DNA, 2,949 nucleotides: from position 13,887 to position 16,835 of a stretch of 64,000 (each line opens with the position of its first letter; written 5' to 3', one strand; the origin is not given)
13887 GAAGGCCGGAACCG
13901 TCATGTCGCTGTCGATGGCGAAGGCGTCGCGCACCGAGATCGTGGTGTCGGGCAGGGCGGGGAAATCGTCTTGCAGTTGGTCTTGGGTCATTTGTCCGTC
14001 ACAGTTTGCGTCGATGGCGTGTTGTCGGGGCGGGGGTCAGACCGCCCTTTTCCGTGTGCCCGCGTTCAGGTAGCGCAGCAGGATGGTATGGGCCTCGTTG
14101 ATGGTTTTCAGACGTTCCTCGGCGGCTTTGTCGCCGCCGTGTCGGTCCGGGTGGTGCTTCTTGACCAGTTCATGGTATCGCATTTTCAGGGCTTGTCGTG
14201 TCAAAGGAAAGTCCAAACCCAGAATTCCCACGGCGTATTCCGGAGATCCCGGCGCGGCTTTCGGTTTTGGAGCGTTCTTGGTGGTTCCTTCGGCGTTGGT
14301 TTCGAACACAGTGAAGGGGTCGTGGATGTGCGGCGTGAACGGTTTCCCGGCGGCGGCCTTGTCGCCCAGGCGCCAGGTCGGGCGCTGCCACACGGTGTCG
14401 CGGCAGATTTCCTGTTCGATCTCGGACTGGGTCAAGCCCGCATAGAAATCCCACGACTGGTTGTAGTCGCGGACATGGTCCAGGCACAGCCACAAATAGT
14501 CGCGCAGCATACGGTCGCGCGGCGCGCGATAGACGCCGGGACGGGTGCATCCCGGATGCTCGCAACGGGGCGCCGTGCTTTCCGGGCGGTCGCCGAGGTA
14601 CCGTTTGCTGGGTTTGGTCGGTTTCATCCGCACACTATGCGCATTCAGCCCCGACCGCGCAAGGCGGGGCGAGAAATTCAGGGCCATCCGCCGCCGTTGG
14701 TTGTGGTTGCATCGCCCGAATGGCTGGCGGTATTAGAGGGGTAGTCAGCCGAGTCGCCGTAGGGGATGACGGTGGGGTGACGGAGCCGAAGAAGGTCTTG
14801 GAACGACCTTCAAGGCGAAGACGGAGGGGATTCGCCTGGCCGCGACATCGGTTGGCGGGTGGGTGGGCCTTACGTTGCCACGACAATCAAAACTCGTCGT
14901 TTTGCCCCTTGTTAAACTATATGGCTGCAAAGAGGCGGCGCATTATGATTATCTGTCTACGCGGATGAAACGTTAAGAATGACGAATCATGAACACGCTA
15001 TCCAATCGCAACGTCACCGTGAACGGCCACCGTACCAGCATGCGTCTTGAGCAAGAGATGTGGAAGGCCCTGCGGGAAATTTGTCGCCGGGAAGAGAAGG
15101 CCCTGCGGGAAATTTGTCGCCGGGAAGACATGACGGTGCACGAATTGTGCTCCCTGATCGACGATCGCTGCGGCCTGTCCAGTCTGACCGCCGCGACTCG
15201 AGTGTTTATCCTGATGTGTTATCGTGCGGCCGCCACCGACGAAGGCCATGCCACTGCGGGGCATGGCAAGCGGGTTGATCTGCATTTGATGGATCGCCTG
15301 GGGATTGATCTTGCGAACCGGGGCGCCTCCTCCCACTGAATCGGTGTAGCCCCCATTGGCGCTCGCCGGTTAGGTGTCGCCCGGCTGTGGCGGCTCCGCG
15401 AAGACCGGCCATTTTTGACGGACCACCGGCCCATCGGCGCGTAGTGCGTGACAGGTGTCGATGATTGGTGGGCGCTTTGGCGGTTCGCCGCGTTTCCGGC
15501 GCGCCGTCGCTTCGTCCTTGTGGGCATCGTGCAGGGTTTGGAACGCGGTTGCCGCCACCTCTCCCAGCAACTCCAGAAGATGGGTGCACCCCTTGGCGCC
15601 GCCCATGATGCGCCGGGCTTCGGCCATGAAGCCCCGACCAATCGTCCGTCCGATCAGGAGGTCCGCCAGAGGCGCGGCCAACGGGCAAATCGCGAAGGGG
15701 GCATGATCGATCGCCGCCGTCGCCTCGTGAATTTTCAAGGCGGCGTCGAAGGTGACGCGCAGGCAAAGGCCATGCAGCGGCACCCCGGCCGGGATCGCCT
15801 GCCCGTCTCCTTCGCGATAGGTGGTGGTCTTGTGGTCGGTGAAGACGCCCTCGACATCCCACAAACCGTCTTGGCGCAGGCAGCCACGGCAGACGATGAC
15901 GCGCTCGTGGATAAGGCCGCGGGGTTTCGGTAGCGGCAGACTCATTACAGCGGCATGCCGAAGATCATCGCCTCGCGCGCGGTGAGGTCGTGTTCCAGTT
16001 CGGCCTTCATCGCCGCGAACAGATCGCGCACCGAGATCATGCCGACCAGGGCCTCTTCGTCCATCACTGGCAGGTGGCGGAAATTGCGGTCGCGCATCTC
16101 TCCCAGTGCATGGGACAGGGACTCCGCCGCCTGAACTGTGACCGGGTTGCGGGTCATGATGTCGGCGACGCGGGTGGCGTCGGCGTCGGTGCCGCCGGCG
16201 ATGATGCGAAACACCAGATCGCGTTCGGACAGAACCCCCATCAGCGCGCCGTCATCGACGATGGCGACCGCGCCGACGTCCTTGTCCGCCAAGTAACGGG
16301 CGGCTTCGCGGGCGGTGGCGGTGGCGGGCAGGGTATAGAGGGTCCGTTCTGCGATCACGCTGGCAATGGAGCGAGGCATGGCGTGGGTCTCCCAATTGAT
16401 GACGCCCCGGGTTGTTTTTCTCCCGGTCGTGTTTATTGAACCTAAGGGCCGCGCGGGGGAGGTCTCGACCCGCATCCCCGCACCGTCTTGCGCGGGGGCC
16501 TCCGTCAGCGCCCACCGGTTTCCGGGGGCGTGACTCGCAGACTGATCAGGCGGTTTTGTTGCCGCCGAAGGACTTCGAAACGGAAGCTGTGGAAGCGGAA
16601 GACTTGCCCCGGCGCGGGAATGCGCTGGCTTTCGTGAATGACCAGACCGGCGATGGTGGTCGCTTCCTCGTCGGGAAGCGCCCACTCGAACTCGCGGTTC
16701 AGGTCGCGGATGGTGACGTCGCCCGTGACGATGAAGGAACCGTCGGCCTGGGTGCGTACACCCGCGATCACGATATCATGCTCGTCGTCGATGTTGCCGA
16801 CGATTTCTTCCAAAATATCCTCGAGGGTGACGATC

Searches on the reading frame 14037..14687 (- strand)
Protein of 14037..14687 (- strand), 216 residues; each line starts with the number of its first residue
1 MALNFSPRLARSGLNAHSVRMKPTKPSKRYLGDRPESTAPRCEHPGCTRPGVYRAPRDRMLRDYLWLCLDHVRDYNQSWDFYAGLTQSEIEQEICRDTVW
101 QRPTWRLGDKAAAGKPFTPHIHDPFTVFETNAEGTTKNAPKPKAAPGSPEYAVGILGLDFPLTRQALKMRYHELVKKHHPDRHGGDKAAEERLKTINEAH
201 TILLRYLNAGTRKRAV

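Call 52: search_protein_families(library=pfam, proteins=[window:14037-14687:-], max_evalue=0.001)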
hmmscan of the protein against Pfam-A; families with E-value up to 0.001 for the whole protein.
window:14037-14687:- (216 aa): 1 family
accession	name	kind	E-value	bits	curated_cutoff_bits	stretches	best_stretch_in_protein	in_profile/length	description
PF00226.36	DnaJ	-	1.9e-10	41.1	27.8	1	155-203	5-53/63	DnaJ domain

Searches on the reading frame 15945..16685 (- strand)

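Call 52: search_protein_families(library=pfam, proteins=[window:15945-16685:-], max_evalue=0.001)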
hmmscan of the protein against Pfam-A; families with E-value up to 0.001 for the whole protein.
window:15945-16685:- (246 aa): 1 family
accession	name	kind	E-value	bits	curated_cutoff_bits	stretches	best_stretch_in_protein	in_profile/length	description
PF00571.33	CBS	-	1.9e-26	92.6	24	2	173-226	1-55/57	CBS domain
